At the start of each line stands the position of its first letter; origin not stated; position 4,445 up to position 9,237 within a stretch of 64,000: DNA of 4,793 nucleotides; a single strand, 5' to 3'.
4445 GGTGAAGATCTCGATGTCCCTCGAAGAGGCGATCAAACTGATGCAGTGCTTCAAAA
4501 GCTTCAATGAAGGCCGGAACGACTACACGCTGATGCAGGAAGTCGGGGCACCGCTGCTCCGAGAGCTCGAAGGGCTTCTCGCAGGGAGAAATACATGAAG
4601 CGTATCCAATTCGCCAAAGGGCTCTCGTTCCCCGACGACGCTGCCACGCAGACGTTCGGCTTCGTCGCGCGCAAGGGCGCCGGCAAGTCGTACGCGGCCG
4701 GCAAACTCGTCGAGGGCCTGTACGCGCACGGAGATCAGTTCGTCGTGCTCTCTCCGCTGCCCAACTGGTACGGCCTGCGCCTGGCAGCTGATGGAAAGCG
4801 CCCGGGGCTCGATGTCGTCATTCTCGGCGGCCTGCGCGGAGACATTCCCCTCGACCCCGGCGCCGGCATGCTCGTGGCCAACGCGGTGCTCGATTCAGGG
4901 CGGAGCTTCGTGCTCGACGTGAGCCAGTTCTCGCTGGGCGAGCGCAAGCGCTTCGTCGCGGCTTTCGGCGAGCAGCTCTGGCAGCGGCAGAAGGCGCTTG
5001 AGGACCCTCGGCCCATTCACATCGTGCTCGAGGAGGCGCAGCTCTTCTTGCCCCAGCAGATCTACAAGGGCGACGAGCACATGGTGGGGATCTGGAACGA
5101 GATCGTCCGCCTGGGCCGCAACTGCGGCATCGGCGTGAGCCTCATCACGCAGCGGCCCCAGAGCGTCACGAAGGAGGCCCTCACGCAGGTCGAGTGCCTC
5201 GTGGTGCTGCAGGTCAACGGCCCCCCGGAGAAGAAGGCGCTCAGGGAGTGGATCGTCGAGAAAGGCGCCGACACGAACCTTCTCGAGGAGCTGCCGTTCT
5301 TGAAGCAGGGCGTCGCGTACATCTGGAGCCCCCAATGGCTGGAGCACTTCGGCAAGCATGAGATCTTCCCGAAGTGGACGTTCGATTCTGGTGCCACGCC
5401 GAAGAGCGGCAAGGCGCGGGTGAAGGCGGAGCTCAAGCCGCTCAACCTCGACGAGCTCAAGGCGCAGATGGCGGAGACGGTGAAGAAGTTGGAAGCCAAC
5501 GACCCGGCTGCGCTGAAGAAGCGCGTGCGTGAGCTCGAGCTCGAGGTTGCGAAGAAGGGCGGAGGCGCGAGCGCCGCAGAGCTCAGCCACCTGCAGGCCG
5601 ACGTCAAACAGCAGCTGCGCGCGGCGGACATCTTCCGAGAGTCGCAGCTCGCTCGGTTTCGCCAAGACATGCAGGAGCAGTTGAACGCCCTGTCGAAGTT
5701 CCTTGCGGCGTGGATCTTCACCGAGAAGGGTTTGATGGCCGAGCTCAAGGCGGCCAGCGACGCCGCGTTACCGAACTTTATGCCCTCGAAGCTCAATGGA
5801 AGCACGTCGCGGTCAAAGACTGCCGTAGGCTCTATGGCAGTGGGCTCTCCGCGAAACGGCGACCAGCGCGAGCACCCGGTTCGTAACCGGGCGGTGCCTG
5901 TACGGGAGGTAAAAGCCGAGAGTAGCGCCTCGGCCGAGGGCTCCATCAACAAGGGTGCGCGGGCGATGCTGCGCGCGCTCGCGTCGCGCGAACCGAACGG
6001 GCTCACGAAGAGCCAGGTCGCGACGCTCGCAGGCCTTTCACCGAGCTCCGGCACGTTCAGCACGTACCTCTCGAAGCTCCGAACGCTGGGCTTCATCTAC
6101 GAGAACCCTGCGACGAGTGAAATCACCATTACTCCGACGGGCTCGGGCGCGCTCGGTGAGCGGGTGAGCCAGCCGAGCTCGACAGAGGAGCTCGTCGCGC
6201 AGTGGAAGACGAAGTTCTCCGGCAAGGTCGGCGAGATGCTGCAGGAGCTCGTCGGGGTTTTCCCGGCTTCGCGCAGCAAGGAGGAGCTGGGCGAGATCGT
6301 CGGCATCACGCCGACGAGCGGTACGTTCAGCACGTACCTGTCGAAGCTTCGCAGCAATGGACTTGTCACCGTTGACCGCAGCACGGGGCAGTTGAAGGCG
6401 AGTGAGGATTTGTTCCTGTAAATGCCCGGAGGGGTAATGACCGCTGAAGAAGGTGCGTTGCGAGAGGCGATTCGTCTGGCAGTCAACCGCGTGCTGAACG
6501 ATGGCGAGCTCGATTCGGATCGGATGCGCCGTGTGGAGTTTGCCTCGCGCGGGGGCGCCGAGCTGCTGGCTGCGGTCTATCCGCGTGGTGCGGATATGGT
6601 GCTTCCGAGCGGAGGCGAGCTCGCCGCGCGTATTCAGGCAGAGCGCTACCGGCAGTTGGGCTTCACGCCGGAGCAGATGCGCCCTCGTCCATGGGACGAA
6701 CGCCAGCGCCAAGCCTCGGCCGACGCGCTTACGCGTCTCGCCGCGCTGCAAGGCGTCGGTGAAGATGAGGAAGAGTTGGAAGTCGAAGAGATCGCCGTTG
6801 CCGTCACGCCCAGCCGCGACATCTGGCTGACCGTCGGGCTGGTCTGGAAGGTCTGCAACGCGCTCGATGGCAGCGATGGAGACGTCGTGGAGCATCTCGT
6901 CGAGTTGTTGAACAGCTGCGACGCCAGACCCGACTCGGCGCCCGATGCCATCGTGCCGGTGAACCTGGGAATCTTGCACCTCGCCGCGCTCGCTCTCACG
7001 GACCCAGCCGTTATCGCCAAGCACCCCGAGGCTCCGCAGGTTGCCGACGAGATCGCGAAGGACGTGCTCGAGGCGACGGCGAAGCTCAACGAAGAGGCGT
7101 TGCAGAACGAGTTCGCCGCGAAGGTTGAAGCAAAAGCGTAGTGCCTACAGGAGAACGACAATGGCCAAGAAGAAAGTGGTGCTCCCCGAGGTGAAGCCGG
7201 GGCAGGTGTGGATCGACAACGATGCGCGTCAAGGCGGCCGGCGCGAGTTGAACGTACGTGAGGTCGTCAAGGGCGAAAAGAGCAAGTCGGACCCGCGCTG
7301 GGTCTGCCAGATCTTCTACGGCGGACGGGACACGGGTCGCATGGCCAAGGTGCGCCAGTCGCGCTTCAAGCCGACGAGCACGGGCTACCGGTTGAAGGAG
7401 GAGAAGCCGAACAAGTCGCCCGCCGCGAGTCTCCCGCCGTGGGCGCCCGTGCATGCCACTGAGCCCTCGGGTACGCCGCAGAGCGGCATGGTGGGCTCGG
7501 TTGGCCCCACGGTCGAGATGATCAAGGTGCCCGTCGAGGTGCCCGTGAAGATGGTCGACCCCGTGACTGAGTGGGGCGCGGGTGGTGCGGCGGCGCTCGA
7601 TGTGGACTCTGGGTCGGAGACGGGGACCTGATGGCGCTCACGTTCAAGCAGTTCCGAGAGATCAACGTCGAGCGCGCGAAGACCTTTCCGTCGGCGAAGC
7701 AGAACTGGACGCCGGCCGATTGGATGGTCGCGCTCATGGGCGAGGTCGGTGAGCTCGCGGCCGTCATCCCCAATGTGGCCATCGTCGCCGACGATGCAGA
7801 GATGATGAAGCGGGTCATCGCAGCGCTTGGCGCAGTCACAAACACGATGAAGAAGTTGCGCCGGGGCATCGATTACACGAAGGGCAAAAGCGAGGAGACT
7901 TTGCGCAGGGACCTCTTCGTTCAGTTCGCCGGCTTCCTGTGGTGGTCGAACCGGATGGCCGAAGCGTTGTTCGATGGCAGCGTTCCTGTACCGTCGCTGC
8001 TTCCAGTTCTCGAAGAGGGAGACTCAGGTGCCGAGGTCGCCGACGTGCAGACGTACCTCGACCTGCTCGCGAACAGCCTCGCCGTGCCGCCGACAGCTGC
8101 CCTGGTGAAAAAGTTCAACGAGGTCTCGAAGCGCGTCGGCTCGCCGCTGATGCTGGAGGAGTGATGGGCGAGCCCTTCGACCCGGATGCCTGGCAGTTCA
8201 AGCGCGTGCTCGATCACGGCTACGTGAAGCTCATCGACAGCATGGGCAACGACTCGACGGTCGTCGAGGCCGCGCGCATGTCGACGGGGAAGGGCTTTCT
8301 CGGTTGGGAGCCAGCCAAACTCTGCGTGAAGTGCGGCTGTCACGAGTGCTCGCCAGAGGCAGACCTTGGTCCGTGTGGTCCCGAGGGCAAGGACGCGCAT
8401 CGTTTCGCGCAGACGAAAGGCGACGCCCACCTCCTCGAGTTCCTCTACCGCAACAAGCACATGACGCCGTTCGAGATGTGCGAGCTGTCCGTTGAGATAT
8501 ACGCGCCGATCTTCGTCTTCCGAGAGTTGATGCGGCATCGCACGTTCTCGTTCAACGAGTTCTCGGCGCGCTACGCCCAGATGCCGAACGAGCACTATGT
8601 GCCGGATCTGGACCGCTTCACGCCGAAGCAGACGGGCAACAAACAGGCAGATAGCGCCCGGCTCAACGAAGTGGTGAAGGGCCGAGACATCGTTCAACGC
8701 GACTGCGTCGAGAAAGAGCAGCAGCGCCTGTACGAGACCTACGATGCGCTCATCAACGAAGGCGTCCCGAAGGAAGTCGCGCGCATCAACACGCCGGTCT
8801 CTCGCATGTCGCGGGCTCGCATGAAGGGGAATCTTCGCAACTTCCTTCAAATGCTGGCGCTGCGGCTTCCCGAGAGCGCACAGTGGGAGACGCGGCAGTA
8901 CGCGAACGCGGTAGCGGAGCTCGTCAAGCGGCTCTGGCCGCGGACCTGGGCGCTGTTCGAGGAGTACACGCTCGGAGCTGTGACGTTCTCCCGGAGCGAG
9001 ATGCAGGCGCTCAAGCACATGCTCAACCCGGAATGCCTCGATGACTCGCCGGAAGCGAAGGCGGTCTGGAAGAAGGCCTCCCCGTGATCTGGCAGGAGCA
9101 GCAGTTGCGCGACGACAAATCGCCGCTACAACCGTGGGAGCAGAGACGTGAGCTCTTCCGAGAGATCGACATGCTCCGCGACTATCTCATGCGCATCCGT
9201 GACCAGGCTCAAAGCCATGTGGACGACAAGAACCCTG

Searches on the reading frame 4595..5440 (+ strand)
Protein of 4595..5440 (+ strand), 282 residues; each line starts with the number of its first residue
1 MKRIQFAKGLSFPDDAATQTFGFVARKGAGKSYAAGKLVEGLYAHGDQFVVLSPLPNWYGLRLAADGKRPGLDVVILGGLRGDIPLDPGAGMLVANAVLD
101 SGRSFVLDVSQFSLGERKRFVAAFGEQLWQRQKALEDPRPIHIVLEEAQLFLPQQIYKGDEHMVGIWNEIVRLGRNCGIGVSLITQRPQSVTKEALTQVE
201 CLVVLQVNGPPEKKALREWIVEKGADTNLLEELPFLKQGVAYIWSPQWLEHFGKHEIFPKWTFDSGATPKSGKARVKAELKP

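Call 102: find_related_loci(query=window:4595-5440:+, collection=viral_contigs, flank=3000)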
Query window:4595-5440:+ (282 aa) in viral_contigs; peptide patterns used: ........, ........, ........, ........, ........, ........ (x = any residue, [..] = any of these).
18 stretches matched a pattern, but none encodes a relative of the query by tblastn (E <= 1e-3).

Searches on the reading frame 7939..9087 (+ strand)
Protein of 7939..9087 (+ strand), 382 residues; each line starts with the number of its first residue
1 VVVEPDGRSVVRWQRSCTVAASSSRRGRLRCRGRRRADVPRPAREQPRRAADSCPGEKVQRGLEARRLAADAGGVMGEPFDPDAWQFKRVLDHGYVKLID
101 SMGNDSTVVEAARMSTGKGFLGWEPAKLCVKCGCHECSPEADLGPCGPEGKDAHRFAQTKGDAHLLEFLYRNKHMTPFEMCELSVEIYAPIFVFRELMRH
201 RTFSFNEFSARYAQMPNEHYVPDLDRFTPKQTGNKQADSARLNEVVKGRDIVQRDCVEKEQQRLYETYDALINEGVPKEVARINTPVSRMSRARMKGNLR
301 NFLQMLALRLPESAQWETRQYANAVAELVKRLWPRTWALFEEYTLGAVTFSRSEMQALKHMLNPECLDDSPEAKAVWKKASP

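Call 12: search_protein_families(library=pfam, proteins=[window:7939-9087:+], max_evalue=0.01)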
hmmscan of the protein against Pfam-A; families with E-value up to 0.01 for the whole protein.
window:7939-9087:+ (382 aa): 1 family
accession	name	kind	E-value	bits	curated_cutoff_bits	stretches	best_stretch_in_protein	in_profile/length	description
PF02511.20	Thy1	-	2.9e-41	141.8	24.8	1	97-334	1-190/191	Thymidylate synthase complementing protein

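Call 108: search_dna_similar(query=window:7939-9087:+, collection=phages, mode=protein, max_evalue=0.00001, max_rows=12)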
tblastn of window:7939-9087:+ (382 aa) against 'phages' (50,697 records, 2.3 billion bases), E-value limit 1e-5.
Records with a match: 1798; places in all: 1798; records where one place covers at least 80% of the query: 4.
Best place of each record, by identity: <60% 1798.
By first word of the organism name: Synechococcus 356; Streptomyces 291; Mycobacterium 206; Escherichia 131; Rheinheimera 111; Gordonia 85; Cyanophage 71; Vibrio 56; Bacillus 38; Pseudomonas 37; and 71 more.
By host as written in the record: - 186; Mycobacterium smegmatis mc2 155 159; Rheinheimera sp. BAL341 111; Synechococcus 107; Streptomyces griseus ATCC 10137 78; Escherichia coli 78; Streptomyces lividans JI 1326 56; Synechococcus sp. 41; and 297 more.
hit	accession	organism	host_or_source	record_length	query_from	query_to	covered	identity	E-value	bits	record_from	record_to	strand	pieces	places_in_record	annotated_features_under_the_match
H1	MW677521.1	Rhodobacter phage RcPescado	Rhodobacter capsulatus YW1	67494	68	381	82%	31.4%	5e-40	157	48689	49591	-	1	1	53: ThyX-like thymidylate synthase | 54: hypothetical protein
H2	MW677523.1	Rhodobacter phage RcRios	Rhodobacter capsulatus YW1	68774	68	381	82%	31.4%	5e-40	157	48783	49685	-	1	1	53: ThyX-like thymidylate synthase | 54: hypothetical protein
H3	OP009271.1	Rhodobacter phage RcJoli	Rhodobacter capsulatus YW1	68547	68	376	81%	31.6%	1e-40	159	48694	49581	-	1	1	ThyX-like thymidylate synthase | hypothetical protein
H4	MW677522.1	Rhodobacter phage RcPutin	Rhodobacter capsulatus YW1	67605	68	376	81%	31.5%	3e-40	157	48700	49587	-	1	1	53: ThyX-like thymidylate synthase | 54: hypothetical protein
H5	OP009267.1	Rhodobacter phage RcBigEagle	Rhodobacter capsulatus YW1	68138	90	376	75%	33.6%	9e-40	156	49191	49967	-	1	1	ThyX-like thymidylate synthase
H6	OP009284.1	Rhodobacter phage RcPeripeteia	Rhodobacter capsulatus YW1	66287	90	376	75%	33.6%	1e-39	155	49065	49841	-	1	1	ThyX-like thymidylate synthase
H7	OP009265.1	Rhodobacter phage RcAqua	Rhodobacter capsulatus YW1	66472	90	376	75%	33.6%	1e-39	155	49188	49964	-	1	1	ThyX-like thymidylate synthase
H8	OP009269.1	Rhodobacter phage RcDora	Rhodobacter capsulatus YW1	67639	90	376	75%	33.6%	1e-39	155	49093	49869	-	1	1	ThyX-like thymidylate synthase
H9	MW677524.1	Rhodobacter phage RcSalem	Rhodobacter capsulatus YW1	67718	90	376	75%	33.6%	1e-39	155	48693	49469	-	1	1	53: ThyX-like thymidylate synthase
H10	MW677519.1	Rhodobacter phage RcMrWorf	Rhodobacter capsulatus YW1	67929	90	376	75%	33.6%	1e-39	155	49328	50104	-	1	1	53: ThyX-like thymidylate synthase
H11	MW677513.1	Rhodobacter phage RcGingersnap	Rhodobacter capsulatus YW1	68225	90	376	75%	33.6%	1e-39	155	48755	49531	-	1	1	53: ThyX-like thymidylate synthase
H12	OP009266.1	Rhodobacter phage RcAquaphina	Rhodobacter capsulatus YW1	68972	90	376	75%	33.6%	1e-39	155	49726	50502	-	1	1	ThyX-like thymidylate synthase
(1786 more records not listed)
